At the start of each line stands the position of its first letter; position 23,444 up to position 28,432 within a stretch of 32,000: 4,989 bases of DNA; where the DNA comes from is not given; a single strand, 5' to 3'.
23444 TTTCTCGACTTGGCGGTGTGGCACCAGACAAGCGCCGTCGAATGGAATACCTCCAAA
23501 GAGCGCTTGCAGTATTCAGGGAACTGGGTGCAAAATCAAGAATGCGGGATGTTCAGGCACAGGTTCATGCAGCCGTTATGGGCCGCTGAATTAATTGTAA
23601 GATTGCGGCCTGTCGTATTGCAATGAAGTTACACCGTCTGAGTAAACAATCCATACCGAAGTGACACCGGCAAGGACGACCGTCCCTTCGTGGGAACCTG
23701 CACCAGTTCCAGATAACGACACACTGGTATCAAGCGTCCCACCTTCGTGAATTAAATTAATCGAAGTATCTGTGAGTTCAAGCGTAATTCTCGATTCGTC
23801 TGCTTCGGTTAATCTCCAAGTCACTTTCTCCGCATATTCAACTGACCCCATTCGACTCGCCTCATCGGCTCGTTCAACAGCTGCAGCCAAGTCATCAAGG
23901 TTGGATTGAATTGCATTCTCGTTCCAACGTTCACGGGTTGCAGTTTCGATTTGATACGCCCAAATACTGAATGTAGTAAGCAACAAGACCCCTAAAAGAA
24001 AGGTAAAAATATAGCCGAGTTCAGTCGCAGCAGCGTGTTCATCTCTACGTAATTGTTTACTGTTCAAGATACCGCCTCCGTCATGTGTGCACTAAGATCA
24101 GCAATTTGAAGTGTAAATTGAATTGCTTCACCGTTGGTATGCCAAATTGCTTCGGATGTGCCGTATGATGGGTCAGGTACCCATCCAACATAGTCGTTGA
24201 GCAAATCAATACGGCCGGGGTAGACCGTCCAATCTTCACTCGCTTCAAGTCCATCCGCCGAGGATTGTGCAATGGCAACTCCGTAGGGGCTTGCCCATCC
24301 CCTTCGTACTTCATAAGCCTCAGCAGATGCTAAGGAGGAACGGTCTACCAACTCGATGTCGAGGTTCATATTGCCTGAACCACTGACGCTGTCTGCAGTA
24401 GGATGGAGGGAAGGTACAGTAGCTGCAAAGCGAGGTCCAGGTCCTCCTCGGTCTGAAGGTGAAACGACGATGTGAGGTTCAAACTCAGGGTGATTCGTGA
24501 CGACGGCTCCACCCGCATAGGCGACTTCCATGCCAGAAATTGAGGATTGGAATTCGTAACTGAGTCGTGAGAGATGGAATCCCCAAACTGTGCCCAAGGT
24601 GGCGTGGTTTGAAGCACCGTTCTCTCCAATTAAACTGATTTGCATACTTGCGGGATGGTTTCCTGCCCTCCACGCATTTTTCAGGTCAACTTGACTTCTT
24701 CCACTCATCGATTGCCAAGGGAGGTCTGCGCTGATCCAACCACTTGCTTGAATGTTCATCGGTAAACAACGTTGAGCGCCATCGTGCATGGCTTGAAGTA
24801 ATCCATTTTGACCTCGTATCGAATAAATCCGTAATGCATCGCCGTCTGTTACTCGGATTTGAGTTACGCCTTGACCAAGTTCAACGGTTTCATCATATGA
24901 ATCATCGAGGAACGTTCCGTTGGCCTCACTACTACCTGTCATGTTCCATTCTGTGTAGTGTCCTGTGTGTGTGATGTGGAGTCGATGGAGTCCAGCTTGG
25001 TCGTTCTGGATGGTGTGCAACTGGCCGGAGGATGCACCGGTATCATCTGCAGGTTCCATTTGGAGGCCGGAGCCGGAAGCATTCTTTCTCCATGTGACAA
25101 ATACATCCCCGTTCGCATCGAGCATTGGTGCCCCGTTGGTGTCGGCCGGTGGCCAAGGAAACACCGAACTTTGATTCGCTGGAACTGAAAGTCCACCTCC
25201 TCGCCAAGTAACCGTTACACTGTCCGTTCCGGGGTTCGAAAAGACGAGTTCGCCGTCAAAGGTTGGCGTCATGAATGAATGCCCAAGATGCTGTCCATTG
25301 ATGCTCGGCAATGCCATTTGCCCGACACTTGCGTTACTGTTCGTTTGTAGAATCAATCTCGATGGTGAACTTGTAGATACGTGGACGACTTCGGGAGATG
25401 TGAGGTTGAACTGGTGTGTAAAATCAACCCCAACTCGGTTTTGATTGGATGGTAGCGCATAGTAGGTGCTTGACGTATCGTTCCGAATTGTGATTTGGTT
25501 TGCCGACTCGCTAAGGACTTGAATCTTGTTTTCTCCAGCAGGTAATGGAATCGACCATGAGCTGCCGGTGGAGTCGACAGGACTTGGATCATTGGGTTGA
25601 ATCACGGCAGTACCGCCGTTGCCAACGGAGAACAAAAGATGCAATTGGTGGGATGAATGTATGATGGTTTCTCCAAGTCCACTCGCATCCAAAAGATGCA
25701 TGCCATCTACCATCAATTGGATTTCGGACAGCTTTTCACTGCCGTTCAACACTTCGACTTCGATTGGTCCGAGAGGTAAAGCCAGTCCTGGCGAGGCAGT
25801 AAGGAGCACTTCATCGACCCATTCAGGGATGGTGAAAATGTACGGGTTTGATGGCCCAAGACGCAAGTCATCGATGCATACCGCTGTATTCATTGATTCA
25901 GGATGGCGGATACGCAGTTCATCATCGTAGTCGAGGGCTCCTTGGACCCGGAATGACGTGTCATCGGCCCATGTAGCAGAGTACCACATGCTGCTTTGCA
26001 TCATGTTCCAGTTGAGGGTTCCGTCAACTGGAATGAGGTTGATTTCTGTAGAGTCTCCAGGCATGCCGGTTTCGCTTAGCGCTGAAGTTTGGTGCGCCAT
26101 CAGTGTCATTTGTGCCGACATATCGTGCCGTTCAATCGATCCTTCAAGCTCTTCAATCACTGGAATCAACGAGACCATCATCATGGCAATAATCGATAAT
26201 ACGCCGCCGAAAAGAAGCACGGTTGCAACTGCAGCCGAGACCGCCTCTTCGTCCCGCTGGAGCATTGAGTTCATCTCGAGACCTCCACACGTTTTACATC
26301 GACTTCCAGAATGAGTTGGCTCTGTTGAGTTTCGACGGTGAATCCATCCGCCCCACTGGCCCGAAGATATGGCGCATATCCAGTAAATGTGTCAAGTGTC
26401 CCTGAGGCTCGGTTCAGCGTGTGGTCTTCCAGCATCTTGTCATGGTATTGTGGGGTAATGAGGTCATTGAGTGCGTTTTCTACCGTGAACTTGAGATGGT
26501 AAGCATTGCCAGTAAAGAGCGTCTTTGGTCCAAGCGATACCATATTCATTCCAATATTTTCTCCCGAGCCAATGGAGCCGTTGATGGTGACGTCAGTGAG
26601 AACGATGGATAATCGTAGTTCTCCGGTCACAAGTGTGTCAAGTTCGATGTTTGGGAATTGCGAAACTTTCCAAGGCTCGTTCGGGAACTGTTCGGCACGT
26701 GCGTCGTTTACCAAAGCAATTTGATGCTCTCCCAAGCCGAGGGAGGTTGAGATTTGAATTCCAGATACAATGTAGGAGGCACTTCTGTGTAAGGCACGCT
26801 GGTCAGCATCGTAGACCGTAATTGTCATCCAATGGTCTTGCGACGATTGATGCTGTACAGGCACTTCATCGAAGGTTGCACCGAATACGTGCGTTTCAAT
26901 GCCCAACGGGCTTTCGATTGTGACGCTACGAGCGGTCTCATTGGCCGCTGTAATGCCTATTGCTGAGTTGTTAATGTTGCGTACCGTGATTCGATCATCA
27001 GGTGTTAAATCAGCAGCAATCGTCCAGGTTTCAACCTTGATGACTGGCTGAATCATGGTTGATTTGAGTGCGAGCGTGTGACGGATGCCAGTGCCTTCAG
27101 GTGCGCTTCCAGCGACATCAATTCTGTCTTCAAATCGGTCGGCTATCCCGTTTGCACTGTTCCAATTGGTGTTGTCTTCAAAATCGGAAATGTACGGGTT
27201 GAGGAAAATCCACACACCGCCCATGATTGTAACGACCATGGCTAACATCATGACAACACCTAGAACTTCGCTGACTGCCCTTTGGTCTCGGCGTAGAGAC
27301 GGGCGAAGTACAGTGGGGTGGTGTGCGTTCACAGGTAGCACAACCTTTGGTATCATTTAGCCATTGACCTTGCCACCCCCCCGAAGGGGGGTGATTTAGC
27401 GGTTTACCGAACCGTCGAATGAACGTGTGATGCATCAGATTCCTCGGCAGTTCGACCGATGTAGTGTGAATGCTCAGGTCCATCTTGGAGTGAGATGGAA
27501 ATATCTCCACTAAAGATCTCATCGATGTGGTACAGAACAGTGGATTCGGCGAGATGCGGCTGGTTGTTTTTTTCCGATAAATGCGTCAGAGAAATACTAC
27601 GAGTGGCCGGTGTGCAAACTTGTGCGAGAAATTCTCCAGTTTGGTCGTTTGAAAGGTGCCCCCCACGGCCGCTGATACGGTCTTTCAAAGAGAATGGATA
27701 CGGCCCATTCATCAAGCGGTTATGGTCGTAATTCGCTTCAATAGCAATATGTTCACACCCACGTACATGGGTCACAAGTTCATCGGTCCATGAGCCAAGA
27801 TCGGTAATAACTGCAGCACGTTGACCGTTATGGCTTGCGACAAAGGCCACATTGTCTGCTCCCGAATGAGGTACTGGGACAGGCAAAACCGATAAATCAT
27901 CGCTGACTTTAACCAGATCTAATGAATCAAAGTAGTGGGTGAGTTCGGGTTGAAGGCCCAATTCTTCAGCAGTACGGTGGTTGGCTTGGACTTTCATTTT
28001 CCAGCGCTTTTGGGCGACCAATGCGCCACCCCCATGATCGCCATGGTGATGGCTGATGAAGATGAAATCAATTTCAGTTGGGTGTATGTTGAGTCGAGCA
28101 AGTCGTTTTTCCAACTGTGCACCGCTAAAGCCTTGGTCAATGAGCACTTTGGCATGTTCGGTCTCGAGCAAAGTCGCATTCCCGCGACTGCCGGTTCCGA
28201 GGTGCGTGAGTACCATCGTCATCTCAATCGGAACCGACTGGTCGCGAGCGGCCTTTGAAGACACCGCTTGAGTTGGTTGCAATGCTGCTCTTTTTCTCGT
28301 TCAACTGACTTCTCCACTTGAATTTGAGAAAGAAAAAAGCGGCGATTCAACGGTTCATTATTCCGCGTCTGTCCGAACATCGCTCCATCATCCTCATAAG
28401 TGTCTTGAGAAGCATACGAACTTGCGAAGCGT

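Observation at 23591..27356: Three translationally coupled genes sharing an L[RQ]RD[EQ]xA-hydrophobic N-terminus: an orphan cluster of unusually large type IV pilin-like proteins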

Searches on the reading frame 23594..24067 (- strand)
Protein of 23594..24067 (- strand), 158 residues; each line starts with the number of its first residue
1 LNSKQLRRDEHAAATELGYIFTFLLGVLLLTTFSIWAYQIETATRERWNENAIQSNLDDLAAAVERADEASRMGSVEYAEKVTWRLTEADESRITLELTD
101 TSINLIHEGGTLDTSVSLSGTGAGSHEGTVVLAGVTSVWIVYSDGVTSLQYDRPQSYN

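Call 6: search_protein_families(library=pfam, proteins=[window:23594-24067:-], max_evalue=1)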
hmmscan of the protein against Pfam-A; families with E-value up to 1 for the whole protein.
window:23594-24067:- (158 aa): 3 families
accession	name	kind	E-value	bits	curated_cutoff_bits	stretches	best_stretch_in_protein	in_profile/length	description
PF10604.15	Polyketide_cyc2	-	0.1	13.3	27.4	1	36-99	18-80/142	Polyketide cyclase / dehydrase and lipid transport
PF07857.17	TMEM144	-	0.1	12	26.2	1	12-46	212-246/332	Transmembrane family, TMEM144 of transporters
PF25272.1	VERL_C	-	0.21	11.8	27.2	1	49-127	74-151/231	Vitelline envelope sperm lysin receptor, C-terminal domain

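Call 7: search_protein_families(library=ncbifam, proteins=[window:23594-24067:-], max_evalue=1)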
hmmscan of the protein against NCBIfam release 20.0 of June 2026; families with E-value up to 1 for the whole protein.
window:23594-24067:- (158 aa): 2 families
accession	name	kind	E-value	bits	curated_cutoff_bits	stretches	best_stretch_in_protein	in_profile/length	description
NF004678.0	PRK06019.1-4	equivalog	0.05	12.4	444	0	78-138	126-182/355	5-(carboxyamino)imidazole ribonucleotide synthase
TIGR01565.1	homeo_ZF_HD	subfamily_domain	0.1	12.6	57.45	1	76-94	17-35/58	homeobox domain, ZF-HD class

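Call 24: find_homologous_proteins(query=window:23594-24067:-)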
Query seq(158 aa) (158 aa): 1017 proteins with E <= 0.001 among 1287 candidates; the best 120 are listed.
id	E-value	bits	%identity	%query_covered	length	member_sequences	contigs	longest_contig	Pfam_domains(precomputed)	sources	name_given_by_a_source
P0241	1.4e-93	328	96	100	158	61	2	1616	-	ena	-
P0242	5.5e-88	310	92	100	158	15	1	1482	-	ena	-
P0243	1.2e-81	290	87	99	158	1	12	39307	-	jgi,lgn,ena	-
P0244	3.1e-81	288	86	99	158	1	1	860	-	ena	-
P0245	3.7e-81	288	85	100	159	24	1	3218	-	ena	-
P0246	4.3e-81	288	86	99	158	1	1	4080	-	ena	-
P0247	1.4e-80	286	85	99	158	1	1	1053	-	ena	-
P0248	1.6e-80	286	86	99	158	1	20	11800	-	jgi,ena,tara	jgi:hypothetical protein|tara:strand:- start:107 stop:583 length:477 start_codon:yes stop_codon:yes 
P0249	6.2e-80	284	84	99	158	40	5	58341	-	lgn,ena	-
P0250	6.2e-80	284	85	98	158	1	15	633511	-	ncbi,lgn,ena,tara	tara:strand:- start:18833 stop:19309 length:477 start_codon:yes stop_codon:yes gene_type:complete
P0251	8.9e-80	284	82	100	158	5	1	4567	-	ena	-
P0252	1.4e-79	283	84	98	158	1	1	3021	-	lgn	-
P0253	3.5e-79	282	86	96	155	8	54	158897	-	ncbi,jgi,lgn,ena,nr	ncbi:MAG: hypothetical protein HOL22_00015 [Euryarchaeota archaeon]|jgi:hypothetical protein|nr:hypo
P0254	4.0e-79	282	83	98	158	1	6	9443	-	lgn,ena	-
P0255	5.1e-79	281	83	99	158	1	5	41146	-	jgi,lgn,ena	-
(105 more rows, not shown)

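Call 37: search_solved_structures(query=A3, max_evalue=10)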
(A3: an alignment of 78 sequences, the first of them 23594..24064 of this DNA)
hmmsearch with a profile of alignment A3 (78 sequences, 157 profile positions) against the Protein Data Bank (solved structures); distinct sequences matched with E-value up to 10: 4.
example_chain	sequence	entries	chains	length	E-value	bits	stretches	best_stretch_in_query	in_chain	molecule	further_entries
3m3h_A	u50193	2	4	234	0.076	16.1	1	28-94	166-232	Orotate phosphoribosyltransferase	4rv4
7zoi_A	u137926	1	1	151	0.25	14.4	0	126-155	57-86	Glycoside hydrolase family 18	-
7b9f_C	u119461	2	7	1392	0.27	14.3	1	57-123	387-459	EccC5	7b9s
7zoh_A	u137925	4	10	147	0.51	13.4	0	126-155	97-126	Glycoside hydrolase family 18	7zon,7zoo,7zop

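Call 69: search_protein_families(library=pfam, alignment_id=A3, max_evalue=0.1)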
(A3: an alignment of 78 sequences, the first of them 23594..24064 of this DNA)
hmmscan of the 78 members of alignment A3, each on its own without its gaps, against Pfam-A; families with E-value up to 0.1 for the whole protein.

A. member 1, window:23594-24064:- (157 aa): 1 family
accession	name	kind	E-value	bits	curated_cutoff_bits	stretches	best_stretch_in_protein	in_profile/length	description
PF10604.15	Polyketide_cyc2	-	0.099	13.4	27.4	0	35-98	18-80/142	Polyketide cyclase / dehydrase and lipid transport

B. families by the number of members that match (of 78 scanned): 8 families
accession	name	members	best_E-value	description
PF23928.1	DUF7266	15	0.0047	Family of unknown function (DUF7266)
PF12229.13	PG_binding_4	11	0.002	Putative peptidoglycan binding domain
PF19981.4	DUF6417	4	0.073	Family of unknown function (DUF6417)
PF10604.15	Polyketide_cyc2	4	0.085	Polyketide cyclase / dehydrase and lipid transport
PF21360.3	PylC-like_N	3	0.038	PylC-like, N-terminal domain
PF21139.3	BT_MCC_alpha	2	0.012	Methylcrotonyl-CoA carboxylase, alpha-subunit, BT domain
PF13474.12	SnoaL_3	2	0.02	SnoaL-like domain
PF24556.1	SH3_Myosin-XVIIIa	2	0.028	Unconventional myosin-XVIIIa SH3 domain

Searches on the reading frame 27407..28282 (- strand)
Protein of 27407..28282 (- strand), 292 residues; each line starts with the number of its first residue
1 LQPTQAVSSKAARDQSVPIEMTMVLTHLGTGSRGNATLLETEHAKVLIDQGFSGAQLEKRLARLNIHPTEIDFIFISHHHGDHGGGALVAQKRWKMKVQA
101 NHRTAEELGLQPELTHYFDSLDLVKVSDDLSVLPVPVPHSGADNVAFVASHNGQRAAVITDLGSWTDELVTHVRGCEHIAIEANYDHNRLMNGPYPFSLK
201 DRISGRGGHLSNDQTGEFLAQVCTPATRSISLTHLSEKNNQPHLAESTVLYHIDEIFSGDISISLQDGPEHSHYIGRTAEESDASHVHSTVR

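Call 6: search_protein_families(library=pfam, proteins=[window:27407-28282:-], max_evalue=1)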
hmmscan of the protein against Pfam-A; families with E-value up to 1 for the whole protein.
window:27407-28282:- (292 aa): 5 families
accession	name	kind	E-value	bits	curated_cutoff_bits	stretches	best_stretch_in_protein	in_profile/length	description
PF12706.13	Lactamase_B_2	-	7.7e-15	55.5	27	1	46-227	3-192/200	Beta-lactamase superfamily domain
PF00753.33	Lactamase_B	-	8e-13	49.2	22.7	1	30-115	2-88/196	Metallo-beta-lactamase superfamily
PF16661.11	Lactamase_B_6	-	0.00094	19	27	1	38-91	1-58/193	Metallo-beta-lactamase superfamily domain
PF23023.1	Anti-Pycsar_Apyc1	-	0.012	15.6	50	1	34-97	20-80/250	Anti-Pycsar protein Apyc1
PF13483.12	Lactamase_B_3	-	0.017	15.5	24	1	35-97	8-58/160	Beta-lactamase superfamily domain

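Call 7: search_protein_families(library=ncbifam, proteins=[window:27407-28282:-], max_evalue=1)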
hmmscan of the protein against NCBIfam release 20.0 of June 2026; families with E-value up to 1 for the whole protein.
window:27407-28282:- (292 aa): 51 families (the best 25 are shown)
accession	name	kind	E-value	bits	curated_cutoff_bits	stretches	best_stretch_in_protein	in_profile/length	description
TIGR02651.1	RNase_Z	equivalog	2.5e-07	30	292.95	1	35-86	19-67/302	ribonuclease Z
NF000801.0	PRK00055.1-3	equivalog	4.3e-07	29.3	252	1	36-86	22-69/307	ribonuclease Z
NF033105.1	bla_subclass_B3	equivalog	9.5e-07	28.4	240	1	35-108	24-99/257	subclass B3 metallo-beta-lactamase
NF001911.0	PRK00685.1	equivalog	1.2e-06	28.2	144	1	36-109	10-79/228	metal-dependent hydrolase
NF012229.1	bla_class_B_core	domain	2.5e-06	27.7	100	1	37-110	18-90/139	metallo-beta-lactamase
NF000456.2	blaMSI-1_fam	exception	2.8e-06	26.8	550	1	30-98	43-114/289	MSI-1 family subclass B3 metallo-beta-lactamase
NF045584.1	cas14_MBL_CASP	equivalog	2.9e-06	25.9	800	1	33-85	13-65/612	type VII CRISPR-associated protein Cas14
TIGR03413.1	GSH_gloB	equivalog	9.1e-06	25.2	200.8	1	44-151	21-118/248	hydroxyacylglutathione hydrolase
NF033106.1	blaL1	exception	7.4e-05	21.8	560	1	34-108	59-135/290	L1 family subclass B3 metallo-beta-lactamase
TIGR03675.1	arCOG00543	equivalog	0.00016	20.1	580.2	1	22-85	174-243/631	beta-CASP ribonuclease aCPSF1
NF000805.0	PRK00055.2-3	equivalog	0.00029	20.2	416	1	35-87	23-72/307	ribonuclease Z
TIGR03307.1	PhnP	equivalog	0.00034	20.1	272.25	1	35-168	38-169/249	phosphonate metabolism protein PhnP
NF033185.1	B3_Acin_new2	exception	0.00035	19.9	625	1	18-103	36-122/285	putative subclass B3 metallo-beta-lactamase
NF000804.0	PRK00055.2-1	equivalog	0.00045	19.4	402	1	36-86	24-71/306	ribonuclease Z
NF000405.1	HARLDQ_not_B3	exception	0.0008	19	350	1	18-109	25-117/267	HARLDQ motif MBL-fold protein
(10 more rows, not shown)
